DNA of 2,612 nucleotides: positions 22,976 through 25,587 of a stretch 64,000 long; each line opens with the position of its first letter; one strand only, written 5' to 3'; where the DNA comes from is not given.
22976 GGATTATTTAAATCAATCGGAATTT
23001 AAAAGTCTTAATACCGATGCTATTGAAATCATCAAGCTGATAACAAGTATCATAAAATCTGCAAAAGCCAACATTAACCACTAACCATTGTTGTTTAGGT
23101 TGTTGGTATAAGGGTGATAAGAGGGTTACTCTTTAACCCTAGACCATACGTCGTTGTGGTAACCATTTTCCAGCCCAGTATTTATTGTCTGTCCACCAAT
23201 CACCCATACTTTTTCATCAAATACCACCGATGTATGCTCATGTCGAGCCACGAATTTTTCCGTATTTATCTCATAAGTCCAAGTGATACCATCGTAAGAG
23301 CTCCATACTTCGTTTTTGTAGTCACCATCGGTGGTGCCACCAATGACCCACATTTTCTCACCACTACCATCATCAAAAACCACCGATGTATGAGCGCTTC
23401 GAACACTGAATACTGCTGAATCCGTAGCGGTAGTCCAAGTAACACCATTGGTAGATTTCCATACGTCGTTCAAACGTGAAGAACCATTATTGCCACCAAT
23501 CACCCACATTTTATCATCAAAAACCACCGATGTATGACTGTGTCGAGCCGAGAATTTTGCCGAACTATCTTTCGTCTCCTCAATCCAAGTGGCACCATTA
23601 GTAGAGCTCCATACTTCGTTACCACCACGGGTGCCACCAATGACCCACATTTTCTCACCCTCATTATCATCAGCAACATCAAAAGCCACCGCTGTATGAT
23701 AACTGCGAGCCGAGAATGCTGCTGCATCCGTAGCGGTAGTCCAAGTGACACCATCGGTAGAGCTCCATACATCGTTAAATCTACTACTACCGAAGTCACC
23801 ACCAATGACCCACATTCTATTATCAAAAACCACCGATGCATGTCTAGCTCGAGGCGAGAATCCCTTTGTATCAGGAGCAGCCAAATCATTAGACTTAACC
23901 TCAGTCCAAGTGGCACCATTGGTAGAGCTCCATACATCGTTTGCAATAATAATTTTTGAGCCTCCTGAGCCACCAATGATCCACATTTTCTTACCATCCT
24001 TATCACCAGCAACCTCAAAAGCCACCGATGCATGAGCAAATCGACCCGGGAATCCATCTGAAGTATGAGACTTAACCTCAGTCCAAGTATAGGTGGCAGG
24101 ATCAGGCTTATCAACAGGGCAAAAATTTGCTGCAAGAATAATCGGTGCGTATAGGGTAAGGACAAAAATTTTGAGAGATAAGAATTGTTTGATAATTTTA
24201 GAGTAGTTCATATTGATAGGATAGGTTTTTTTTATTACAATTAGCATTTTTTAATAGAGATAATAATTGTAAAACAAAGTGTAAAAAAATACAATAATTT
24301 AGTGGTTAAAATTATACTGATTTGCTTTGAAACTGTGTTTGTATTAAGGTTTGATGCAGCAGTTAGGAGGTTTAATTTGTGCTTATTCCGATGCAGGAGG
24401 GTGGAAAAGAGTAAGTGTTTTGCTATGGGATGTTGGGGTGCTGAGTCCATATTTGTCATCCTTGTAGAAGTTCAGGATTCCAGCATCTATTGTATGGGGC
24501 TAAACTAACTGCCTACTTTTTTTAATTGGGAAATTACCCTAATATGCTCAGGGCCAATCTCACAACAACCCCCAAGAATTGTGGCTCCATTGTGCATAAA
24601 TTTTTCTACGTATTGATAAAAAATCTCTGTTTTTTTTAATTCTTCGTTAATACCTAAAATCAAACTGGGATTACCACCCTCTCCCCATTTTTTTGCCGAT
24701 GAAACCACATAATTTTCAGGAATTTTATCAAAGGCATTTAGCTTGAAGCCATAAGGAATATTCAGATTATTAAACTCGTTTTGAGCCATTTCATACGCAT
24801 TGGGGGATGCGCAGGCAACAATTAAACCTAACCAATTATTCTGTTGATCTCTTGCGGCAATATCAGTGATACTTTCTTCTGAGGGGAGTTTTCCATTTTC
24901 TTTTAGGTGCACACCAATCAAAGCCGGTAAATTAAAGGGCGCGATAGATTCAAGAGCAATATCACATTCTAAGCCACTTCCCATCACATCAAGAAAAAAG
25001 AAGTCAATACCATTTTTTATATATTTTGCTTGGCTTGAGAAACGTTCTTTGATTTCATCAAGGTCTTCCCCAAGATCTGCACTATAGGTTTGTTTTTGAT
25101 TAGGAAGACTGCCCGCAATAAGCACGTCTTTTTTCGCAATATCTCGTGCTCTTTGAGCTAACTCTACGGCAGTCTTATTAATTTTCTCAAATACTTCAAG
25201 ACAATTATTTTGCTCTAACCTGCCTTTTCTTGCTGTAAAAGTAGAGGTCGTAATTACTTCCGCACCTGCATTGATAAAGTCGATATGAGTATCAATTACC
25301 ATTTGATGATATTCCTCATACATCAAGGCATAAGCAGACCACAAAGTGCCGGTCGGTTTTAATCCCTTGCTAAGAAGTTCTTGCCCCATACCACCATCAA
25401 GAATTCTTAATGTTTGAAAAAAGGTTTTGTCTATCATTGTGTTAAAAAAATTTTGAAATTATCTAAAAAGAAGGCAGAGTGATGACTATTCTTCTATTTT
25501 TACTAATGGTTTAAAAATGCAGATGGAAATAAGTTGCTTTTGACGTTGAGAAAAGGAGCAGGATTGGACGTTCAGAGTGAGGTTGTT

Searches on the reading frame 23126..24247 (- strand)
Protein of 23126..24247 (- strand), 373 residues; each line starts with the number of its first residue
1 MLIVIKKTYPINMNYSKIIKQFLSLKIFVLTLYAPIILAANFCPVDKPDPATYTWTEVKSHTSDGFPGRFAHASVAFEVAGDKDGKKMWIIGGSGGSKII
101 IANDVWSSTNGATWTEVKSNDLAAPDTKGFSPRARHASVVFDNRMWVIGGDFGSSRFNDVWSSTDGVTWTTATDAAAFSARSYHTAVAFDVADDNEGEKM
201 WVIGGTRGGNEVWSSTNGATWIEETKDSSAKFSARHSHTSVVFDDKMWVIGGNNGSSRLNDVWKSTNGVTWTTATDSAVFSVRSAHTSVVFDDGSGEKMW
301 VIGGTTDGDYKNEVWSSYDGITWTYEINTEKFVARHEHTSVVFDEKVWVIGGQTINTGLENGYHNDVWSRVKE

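Call 24: search_protein_families(library=pfam, proteins=[window:23126-24247:-], max_evalue=0.00001)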
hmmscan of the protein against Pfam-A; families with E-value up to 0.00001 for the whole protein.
window:23126-24247:- (373 aa): 7 families
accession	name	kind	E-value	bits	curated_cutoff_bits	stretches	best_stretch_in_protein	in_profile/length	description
PF24681.1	Kelch_KLHDC2_KLHL20_DRC7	-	1.8e-31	109.6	50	2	168-352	37-221/221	KLHDC2/KLHL20/DRC7 Kelch-repeats domain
PF01344.31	Kelch_1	-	1.3e-22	79.4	20.1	2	234-264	1-31/46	Kelch motif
PF24981.1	Beta-prop_ATRN-LZTR1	-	9.8e-21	74.7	50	2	200-366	1-181/289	Attractin/LZTR1 beta-propeller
PF13418.12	Kelch_4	-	5.7e-16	58.6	21.6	0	234-276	1-46/49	Galactose oxidase, central domain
PF13415.12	Kelch_3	-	4.9e-14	52.5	22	0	142-189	1-48/48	Galactose oxidase, central domain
PF13964.12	Kelch_6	-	1.5e-07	31.6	25.3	0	338-368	5-31/50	Kelch motif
PF25210.1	Kelch_FKB95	-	1e-06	29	70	0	295-354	41-99/268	FKB95, Kelch-repeats domain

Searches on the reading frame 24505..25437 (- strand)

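Call 24: search_protein_families(library=pfam, proteins=[window:24505-25437:-], max_evalue=0.00001)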
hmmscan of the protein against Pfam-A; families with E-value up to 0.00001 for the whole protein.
window:24505-25437:- (310 aa): 1 family
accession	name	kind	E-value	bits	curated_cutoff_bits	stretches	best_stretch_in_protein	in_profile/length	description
PF02574.22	S-methyl_trans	-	6.5e-45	154.6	22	1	12-304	2-281/283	Homocysteine S-methyltransferase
